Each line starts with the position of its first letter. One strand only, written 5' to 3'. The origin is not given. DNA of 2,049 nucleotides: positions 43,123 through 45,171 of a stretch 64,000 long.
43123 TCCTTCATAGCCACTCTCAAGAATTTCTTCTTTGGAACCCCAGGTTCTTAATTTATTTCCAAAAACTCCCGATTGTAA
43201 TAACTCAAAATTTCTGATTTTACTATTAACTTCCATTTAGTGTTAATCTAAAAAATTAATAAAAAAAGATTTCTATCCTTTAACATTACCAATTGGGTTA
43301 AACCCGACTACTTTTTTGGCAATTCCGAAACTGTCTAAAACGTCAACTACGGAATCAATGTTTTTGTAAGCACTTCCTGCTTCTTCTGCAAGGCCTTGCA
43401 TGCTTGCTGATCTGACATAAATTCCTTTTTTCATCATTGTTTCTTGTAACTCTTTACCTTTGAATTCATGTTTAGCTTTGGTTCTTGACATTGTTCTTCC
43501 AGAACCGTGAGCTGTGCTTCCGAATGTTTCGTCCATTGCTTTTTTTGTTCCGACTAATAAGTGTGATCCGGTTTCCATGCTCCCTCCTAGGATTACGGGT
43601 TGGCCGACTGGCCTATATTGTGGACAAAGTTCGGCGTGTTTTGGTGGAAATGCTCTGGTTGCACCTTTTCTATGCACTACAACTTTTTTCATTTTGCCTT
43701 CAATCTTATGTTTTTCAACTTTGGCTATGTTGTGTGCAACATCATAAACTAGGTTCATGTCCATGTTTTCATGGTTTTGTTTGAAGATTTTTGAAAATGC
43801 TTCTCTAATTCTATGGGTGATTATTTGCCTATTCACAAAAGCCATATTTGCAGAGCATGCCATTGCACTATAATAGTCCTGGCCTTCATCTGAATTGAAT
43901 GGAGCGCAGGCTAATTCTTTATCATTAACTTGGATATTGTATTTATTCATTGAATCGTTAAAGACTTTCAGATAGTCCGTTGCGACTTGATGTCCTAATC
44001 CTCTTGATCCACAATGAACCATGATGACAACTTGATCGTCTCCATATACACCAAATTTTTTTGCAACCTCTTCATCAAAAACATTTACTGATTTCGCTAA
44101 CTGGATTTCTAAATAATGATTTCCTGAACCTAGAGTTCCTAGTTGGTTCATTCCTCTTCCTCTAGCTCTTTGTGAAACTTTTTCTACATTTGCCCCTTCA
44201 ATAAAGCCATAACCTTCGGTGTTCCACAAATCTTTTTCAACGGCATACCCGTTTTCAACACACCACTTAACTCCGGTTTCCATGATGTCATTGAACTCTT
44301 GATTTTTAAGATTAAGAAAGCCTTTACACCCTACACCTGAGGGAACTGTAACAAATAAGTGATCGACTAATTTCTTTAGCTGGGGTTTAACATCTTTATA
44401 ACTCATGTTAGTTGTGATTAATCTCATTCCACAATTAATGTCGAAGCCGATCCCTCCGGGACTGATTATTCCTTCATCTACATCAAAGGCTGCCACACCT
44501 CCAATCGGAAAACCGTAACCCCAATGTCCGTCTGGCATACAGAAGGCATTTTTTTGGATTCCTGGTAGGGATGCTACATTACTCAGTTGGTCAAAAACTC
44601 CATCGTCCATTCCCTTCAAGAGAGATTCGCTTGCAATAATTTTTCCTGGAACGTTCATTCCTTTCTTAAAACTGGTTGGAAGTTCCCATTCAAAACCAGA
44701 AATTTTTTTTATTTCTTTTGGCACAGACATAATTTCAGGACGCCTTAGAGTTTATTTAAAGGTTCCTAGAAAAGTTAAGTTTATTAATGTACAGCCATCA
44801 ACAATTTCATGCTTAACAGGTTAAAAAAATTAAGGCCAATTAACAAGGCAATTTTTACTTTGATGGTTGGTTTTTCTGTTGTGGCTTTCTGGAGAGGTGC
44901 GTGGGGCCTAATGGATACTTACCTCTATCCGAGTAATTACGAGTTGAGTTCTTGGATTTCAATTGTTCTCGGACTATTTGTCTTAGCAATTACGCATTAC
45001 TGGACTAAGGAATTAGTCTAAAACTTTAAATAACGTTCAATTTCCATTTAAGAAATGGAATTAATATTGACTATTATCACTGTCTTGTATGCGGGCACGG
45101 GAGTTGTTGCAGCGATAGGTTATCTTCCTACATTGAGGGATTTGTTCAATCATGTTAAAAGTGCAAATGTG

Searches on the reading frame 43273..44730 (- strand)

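Call 28: search_protein_families(library=ncbifam, proteins=[window:43273-44730:-], max_evalue=0.00001)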
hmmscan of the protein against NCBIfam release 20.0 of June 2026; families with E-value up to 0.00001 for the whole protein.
window:43273-44730:- (485 aa): 4 families
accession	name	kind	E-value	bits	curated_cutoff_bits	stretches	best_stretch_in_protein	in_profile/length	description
NF038162.1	RtcB_rel_intein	exception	2.8e-210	700.8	1150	2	99-485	578-961/961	intein-containing RtcB family protein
NF007153.0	PRK09588.1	equivalog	1.2e-45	156.1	407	2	186-482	118-370/379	RNA ligase RtcB family protein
TIGR03073.1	release_rtcB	hypoth_equivalog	5e-38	131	271.8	2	182-478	103-355/356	RNA ligase RtcB family protein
NF052663.1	RtcB_rel_intein2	exception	7.4e-32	110.9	1050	1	159-463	345-606/626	intein-containing RctB family protein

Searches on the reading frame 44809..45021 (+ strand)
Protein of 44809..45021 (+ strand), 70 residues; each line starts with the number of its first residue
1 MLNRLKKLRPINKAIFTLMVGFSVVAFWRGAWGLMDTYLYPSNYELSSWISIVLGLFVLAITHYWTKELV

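Call 62: search_protein_families(library=pfam, max_evalue=0.01, proteins=[window:44809-45021:+])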
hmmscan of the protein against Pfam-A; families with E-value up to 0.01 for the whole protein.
window:44809-45021:+ (70 aa): 1 family
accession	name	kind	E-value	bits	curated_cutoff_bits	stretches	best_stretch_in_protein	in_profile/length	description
PF15993.10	Fuseless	-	8.1e-12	45.6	25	1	14-68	8-62/298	Fuseless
